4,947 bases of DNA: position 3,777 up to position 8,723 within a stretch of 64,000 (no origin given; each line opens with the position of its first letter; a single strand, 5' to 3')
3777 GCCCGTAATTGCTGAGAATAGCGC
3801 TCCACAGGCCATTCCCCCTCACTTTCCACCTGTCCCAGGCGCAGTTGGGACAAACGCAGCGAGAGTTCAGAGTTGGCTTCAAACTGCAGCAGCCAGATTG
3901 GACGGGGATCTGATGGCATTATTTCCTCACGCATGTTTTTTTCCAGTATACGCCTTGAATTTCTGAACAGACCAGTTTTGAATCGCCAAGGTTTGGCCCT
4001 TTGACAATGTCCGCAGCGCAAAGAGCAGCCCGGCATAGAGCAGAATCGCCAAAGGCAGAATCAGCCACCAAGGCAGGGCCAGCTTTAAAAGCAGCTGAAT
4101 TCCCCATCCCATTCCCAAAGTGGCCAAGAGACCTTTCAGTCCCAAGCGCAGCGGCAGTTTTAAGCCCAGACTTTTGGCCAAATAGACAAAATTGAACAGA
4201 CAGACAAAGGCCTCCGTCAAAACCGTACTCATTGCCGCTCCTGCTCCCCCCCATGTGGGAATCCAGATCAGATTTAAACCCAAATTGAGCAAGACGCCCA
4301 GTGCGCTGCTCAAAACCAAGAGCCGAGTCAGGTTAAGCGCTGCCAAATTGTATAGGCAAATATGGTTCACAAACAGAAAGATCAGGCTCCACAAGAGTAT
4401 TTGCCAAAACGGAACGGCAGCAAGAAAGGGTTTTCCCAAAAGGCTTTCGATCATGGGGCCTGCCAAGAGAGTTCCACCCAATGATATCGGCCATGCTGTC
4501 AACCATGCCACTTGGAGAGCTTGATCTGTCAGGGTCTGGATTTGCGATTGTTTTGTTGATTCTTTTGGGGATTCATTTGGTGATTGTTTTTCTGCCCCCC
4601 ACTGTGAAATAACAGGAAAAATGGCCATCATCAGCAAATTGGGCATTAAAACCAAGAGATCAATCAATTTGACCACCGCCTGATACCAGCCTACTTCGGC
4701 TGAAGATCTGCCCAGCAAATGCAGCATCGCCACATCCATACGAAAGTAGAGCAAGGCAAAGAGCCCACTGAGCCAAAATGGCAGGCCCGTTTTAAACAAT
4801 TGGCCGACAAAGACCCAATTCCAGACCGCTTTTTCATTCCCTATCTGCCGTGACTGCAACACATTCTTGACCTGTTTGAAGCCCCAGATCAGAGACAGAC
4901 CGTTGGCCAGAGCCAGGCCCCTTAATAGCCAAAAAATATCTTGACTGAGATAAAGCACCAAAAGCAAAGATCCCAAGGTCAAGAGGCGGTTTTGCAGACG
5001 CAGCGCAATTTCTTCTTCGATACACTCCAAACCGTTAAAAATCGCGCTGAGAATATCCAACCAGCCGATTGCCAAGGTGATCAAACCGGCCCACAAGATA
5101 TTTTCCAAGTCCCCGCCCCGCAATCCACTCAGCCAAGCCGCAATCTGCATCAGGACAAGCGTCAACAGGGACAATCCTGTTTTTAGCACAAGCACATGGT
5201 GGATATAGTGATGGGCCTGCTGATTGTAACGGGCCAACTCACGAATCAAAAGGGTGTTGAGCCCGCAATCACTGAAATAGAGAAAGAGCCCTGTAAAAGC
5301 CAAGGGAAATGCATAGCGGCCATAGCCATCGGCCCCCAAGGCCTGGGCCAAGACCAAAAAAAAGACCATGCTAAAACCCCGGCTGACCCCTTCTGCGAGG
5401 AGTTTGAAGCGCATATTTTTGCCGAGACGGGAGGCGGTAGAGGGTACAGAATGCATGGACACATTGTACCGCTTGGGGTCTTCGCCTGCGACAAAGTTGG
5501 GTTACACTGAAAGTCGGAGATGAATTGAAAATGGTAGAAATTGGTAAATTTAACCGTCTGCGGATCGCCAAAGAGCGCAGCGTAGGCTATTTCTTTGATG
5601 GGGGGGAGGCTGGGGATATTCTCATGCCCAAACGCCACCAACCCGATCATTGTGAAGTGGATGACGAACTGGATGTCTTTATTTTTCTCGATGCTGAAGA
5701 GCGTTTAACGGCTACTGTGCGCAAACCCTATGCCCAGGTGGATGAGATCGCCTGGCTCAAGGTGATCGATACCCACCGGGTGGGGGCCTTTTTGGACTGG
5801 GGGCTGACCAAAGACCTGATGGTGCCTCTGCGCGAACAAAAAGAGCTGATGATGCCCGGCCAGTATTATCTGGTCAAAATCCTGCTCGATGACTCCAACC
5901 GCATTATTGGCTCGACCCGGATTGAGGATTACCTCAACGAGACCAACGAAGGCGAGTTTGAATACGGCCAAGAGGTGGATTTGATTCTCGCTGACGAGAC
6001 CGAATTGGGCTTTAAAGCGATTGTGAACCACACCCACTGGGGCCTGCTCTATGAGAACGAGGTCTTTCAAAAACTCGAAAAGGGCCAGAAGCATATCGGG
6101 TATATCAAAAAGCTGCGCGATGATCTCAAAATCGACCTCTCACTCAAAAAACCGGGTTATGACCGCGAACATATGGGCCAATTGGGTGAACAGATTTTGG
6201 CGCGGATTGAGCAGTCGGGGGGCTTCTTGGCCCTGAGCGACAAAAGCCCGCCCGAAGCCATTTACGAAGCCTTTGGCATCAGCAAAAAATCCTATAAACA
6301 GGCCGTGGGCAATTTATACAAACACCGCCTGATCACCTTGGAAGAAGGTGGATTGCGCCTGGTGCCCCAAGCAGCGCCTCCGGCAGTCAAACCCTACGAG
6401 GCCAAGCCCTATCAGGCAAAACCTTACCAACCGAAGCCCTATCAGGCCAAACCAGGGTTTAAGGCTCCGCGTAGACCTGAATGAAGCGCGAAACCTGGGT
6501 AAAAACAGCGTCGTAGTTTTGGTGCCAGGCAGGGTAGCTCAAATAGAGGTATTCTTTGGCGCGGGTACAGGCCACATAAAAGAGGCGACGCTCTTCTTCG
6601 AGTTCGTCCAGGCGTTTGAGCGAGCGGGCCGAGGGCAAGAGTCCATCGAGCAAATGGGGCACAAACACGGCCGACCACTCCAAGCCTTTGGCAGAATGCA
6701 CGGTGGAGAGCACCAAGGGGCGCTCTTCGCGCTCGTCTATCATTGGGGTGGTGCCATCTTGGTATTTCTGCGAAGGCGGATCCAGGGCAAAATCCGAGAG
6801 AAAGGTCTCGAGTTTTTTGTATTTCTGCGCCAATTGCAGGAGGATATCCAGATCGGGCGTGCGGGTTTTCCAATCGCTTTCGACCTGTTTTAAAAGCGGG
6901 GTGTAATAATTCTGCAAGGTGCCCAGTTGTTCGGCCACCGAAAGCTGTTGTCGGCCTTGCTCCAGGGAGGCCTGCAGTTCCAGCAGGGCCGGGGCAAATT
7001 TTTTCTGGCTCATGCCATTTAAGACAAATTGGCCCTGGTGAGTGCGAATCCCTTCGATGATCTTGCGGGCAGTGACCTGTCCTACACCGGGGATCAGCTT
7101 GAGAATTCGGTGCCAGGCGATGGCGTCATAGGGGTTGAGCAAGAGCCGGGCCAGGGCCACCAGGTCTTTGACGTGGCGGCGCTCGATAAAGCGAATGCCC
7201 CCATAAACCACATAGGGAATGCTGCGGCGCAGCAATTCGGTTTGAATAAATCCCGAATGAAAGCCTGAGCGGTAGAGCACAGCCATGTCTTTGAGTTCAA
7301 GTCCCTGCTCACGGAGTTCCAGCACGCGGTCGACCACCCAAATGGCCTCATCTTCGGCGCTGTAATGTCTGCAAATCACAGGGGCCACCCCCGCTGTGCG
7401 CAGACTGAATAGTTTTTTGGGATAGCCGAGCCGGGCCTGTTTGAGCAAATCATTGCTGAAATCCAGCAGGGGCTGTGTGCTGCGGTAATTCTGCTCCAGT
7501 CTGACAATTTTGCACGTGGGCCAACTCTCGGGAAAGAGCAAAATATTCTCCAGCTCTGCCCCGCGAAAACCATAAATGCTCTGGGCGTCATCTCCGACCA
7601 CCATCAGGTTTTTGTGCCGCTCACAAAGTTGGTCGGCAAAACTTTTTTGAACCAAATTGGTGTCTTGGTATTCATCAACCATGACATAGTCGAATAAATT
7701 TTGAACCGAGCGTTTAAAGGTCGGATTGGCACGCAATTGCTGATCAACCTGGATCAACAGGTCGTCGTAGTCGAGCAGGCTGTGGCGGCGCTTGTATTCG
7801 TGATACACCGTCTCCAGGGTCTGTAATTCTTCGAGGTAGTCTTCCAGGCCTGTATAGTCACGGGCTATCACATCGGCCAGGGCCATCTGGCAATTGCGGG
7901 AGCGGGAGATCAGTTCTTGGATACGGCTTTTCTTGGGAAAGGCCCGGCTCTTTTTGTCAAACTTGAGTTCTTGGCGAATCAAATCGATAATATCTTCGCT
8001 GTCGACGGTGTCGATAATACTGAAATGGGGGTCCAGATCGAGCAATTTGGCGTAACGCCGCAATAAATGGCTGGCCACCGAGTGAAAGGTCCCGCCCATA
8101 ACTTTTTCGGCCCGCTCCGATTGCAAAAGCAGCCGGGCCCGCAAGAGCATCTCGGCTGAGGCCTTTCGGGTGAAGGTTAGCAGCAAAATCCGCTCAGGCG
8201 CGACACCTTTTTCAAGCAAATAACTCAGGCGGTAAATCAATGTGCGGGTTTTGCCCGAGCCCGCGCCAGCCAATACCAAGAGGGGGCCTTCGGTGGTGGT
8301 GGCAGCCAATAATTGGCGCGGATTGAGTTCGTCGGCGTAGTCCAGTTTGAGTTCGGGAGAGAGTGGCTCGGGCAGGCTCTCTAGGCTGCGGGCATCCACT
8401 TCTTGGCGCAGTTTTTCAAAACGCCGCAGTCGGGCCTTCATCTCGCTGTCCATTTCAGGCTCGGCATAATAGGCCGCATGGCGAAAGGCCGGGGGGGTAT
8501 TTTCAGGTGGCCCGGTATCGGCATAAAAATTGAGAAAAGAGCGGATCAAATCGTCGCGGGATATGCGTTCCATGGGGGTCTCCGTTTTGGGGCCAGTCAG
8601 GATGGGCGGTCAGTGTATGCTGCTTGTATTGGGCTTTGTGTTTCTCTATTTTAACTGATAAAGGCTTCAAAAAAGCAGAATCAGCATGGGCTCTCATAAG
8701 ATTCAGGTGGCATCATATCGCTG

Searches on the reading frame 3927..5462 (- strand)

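Call 65: search_protein_families(library=pfam, proteins=[window:3927-5462:-], max_evalue=0.001)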
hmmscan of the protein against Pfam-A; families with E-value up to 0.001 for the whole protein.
window:3927-5462:- (511 aa): 3 families
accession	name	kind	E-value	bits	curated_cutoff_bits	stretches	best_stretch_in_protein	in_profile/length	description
PF01943.22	Polysacc_synt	-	3e-26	92.9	28.2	1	14-287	2-272/274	Polysaccharide biosynthesis protein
PF03023.19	MurJ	-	1.5e-08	34.2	27.4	1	275-437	251-408/451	Lipid II flippase MurJ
PF13440.11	Polysacc_synt_3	-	2.3e-07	30.8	23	1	37-351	1-293/293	Polysaccharide biosynthesis protein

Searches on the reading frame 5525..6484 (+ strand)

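Call 65: search_protein_families(library=pfam, proteins=[window:5525-6484:+], max_evalue=0.001)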
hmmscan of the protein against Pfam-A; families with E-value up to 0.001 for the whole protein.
window:5525-6484:+ (319 aa): 2 families
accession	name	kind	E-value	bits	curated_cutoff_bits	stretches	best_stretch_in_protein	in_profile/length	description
PF17783.7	CvfB_WH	-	4.1e-23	81.3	22.9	1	222-279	1-58/58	CvfB-like winged helix domain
PF13509.12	S1_2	-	7.2e-22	77.7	21.8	1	6-65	1-60/61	S1 domain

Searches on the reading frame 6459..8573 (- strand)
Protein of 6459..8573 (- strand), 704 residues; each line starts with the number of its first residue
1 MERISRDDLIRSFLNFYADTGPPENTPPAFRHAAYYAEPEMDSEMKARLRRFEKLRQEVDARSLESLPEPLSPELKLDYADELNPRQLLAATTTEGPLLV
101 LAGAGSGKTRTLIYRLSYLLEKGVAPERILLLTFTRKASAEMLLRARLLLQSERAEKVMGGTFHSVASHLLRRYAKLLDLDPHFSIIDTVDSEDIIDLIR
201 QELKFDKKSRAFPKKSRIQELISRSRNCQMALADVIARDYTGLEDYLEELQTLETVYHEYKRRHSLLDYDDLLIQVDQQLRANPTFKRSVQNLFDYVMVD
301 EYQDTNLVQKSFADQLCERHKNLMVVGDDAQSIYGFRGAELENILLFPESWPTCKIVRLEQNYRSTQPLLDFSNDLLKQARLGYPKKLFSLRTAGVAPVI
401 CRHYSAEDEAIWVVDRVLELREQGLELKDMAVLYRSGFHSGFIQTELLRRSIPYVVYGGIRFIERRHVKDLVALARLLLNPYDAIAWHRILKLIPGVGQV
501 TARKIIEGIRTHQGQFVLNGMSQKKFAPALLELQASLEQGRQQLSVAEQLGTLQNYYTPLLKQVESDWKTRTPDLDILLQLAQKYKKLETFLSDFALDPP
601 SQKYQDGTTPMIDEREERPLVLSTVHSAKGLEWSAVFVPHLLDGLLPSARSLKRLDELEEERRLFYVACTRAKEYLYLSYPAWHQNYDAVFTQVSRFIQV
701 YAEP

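Call 3: search_protein_families(library=pfam, proteins=[window:6459-8573:-], max_evalue=1)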
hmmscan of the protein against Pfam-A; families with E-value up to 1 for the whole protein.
window:6459-8573:- (704 aa): 9 families
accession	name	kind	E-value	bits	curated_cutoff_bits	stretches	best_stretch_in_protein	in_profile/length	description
PF00580.27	UvrD-helicase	-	2.1e-72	244.5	23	1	83-349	1-268/271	UvrD/REP helicase N-terminal domain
PF13361.12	UvrD_C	-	2.1e-54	185.7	25.6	1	357-680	1-347/350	UvrD-like helicase C-terminal domain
PF13245.12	AAA_19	-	6.9e-19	68.8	25.1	1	91-337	7-134/134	AAA domain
PF13538.12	UvrD_C_2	-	3.4e-11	43.3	27.4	1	620-678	2-51/52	UvrD-like helicase C-terminal domain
PF01443.25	Viral_helicase1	-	0.00023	21.5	21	1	618-677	178-225/228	Viral superfamily 1 RNA helicase core domain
PF00633.29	HHH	-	0.049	14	24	1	491-507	13-29/30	Helix-hairpin-helix motif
PF13604.12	AAA_30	-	0.063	13.4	27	0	87-142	6-62/191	AAA domain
PF01367.25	5_3_exonuc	-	0.081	13.9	40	1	494-556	23-79/97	5'-3' exonuclease, C-terminal SAM fold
PF14520.12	HHH_5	-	0.13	13.2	27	1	491-510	37-56/57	Helix-hairpin-helix domain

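Call 4: search_protein_families(library=ncbifam, proteins=[window:6459-8573:-], max_evalue=1)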
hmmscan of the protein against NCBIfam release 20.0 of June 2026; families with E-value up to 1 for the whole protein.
window:6459-8573:- (704 aa): 19 families
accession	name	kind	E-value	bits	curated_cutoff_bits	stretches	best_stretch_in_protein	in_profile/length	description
TIGR01073.1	pcrA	equivalog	1.8e-127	426.6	911.2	1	81-699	3-629/725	DNA helicase PcrA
NF008743.0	PRK11773.1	equivalog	9e-114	381.3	965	1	81-699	8-634/720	DNA helicase II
TIGR01075.1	uvrD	equivalog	1.3e-109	367.5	1144.45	1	81-699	3-629/715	DNA helicase II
TIGR01074.1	rep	equivalog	1.1e-104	351.1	951.45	1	83-699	2-631/668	DNA helicase Rep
NF008172.0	PRK10919.1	equivalog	8.4e-74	249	1168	2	83-507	3-423/673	DNA helicase Rep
TIGR02785.1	addA_Gpos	equivalog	3.3e-40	137.9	707.65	3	240-379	327-482/1234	helicase-exonuclease AddAB subunit AddA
NF008276.0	PRK11054.1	equivalog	4.6e-38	131.2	543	3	81-175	195-287/684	DNA helicase IV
TIGR00609.1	recB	equivalog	1.7e-36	125.8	696.05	2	249-681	325-813/1175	exodeoxyribonuclease V subunit beta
TIGR02784.1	addA_alphas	equivalog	7.6e-28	97.4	860.75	3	250-378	344-494/1138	double-strand break repair helicase AddA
NF010485.0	PRK13909.1-2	equivalog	2.7e-26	92.1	650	2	187-638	217-629/909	RecB-like helicase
NF010487.0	PRK13909.1-4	equivalog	2.3e-24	85.7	759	2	295-475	329-523/924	RecB-like helicase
NF041464.1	HelD_BACSU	equivalog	1.6e-15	56.1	419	2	291-434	544-680/779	RNA polymerase recycling motor HelD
NF008128.0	PRK10876.1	equivalog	3.8e-13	48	1697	1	253-380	335-464/1181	exodeoxyribonuclease V subunit beta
NF010486.0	PRK13909.1-3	equivalog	6.3e-13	47.6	1109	2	291-392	328-437/921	RecB-like helicase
NF010484.0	PRK13909.1-1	equivalog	1.4e-11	42.9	1074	2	100-148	10-58/945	RecB-like helicase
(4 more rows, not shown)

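Call 15: search_protein_families(library=padloc, proteins=[window:6459-8573:-], max_evalue=0.01)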
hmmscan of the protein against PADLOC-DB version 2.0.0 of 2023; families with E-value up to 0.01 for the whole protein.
window:6459-8573:- (704 aa): 54 families (the best 25 are shown)
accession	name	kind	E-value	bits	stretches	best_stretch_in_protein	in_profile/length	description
PDLC03802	RTasHel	-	2.5e-85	285.7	2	80-492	3-373/675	DRT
PDLC00132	GajB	-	4e-84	281.4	1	85-698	6-620/625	UrvD helicase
PDLC00114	GajB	-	2.1e-74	249.3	2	81-453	6-377/635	UrvD helicase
PDLC00117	GajB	-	1.8e-66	222.9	1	82-699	13-594/604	UrvD helicase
PDLC00127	GajB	-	1.4e-51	173.7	2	81-374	7-286/594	UrvD helicase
PDLC00107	GajB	-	4e-46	155.8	2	86-455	19-374/587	UrvD helicase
PDLC00103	GajB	-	8.6e-44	148.4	1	82-686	16-582/612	UrvD helicase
PDLC00119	GajB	-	1.3e-40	137.9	2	95-377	15-300/565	UrvD helicase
PDLC00130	GajB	-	4e-38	129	2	90-465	10-373/589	UrvD helicase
PDLC00121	GajB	-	8.8e-36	121.6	2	97-458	20-364/565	UrvD helicase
PDLC00110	GajB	-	1.2e-34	118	2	96-423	60-408/725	UrvD helicase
PDLC00104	GajB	-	3.2e-32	110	2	93-386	13-258/574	UrvD helicase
PDLC00122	GajB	-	1.6e-31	107.8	3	289-380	158-250/502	UrvD helicase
PDLC00123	GajB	-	4.3e-31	106.1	3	280-380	163-262/540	UrvD helicase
PDLC00134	GajB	-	6e-28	96.1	1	87-436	21-357/431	UrvD helicase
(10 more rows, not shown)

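Call 83: search_solved_structures(query=window:6459-8573:-, max_evalue=1e-30)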
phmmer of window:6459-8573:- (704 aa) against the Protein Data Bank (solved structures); distinct sequences matched with E-value up to 1e-30: 12.
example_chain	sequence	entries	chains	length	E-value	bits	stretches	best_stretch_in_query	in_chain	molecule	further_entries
1pjr_A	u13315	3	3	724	3.1e-95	323.3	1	82-680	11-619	PCRA | ATP-DEPENDENT HELICASE PCRA | HELICASE PCRA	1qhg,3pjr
4c2u_A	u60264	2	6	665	3e-84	287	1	78-679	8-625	DNA HELICASE II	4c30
4c2t_A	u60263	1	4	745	4.4e-84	286.4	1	78-679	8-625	DNA HELICASE II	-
9dci_A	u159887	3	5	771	5.4e-80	272.9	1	73-493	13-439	ATP-dependent DNA helicase UvrD1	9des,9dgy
2is1_A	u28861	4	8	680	7.8e-79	269.1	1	80-504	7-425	DNA helicase II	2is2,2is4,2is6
2pjr_A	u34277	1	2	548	8.6e-79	268.9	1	82-587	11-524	PROTEIN (HELICASE PCRA)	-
3lfu_A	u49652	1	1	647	1.2e-78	268.5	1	80-504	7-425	DNA helicase II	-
1uaa_A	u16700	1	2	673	6.2e-67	229.8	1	83-698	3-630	PROTEIN (ATP-DEPENDENT DNA HELICASE REP.)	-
1qhh_B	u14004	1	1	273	2.3e-48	168.4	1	253-512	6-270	PROTEIN (PCRA (SUBUNIT))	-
6ppr_B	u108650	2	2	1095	1.6e-31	112.8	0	90-188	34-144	UvrD/REP helicase | DNA 3'-5' helicase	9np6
6ppu_B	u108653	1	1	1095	1.6e-31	112.8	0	90-188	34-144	UvrD/REP helicase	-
7sjr_B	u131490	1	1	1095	4.1e-31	111.4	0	90-188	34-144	DNA helicase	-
